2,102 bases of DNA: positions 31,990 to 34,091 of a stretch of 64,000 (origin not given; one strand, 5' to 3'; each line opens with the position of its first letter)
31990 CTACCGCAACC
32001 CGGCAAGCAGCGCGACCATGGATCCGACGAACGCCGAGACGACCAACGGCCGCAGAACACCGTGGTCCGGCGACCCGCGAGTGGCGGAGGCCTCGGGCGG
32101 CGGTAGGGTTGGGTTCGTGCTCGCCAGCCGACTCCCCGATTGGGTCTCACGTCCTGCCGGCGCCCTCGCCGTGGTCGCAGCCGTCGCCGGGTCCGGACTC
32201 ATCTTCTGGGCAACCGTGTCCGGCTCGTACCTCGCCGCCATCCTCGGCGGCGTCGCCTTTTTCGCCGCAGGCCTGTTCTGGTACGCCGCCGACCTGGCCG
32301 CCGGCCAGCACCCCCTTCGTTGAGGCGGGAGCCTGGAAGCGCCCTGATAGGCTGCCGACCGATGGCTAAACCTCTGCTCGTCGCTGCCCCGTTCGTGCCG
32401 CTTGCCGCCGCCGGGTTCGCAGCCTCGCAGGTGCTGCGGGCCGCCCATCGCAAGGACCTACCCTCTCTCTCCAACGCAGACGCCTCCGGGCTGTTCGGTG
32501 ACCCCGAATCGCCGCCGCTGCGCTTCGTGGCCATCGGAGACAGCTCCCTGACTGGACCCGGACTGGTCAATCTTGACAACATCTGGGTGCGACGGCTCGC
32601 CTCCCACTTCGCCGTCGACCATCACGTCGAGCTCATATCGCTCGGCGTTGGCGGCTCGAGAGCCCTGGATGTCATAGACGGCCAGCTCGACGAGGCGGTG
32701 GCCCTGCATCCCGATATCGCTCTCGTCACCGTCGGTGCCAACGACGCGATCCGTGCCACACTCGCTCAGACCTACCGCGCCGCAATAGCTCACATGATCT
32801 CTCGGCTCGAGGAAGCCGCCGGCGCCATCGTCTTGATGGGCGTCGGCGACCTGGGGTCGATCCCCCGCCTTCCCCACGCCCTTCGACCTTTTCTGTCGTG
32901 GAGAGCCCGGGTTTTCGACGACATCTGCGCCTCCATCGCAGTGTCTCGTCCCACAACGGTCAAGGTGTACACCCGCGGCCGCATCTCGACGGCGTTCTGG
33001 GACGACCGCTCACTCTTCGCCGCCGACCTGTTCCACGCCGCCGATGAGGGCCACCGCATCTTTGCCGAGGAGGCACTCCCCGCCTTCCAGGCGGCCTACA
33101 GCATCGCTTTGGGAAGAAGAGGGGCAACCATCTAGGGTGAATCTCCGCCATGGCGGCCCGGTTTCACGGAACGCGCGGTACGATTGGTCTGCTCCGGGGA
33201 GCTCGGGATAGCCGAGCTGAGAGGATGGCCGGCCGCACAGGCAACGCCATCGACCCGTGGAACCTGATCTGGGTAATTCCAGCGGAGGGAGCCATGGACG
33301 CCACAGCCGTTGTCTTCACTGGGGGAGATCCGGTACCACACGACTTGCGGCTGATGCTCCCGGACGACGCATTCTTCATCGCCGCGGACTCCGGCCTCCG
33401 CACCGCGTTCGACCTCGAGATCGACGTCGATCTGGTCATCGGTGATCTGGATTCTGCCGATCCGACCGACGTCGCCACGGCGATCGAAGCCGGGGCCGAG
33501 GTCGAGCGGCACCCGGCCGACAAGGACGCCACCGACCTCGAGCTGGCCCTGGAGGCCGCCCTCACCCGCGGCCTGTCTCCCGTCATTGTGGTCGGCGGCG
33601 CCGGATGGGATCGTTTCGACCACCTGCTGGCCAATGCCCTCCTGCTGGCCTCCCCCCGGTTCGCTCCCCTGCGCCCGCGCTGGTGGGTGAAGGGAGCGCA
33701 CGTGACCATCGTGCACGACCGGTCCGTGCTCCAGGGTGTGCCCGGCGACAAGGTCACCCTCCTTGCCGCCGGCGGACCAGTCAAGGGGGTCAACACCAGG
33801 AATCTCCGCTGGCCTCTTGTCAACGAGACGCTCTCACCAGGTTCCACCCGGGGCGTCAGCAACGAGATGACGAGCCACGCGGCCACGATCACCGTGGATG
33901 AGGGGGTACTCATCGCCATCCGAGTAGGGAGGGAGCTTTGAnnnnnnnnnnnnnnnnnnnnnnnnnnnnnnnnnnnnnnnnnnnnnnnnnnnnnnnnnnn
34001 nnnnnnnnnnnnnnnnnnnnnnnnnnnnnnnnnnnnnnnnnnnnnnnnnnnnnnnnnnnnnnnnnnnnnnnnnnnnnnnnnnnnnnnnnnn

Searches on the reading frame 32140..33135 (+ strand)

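Call 54: search_protein_families(library=pfam, proteins=[window:32140-33135:+], max_evalue=0.0001)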
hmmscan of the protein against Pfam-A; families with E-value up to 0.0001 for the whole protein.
window:32140-33135:+ (331 aa): 2 families
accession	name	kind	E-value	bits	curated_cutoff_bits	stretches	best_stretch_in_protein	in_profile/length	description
PF13472.12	Lipase_GDSL_2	-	9.9e-18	65.7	32.9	1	131-307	1-178/178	GDSL-like Lipase/Acylhydrolase family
PF00657.28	Lipase_GDSL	-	5.1e-12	46.8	23.6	1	130-311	2-207/208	GDSL-like Lipase/Acylhydrolase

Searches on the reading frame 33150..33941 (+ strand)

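Call 54: search_protein_families(library=pfam, proteins=[window:33150-33941:+], max_evalue=0.0001)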
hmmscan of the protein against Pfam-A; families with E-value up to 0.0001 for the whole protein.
window:33150-33941:+ (263 aa): 2 families
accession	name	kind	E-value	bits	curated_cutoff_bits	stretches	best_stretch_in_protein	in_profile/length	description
PF04263.21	TPK_catalytic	-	1.2e-20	74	30.7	1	71-169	6-104/113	Thiamin pyrophosphokinase, catalytic domain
PF04265.19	TPK_B1_binding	-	1.3e-12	47.7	22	1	199-254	11-67/67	Thiamin pyrophosphokinase, vitamin B1 binding domain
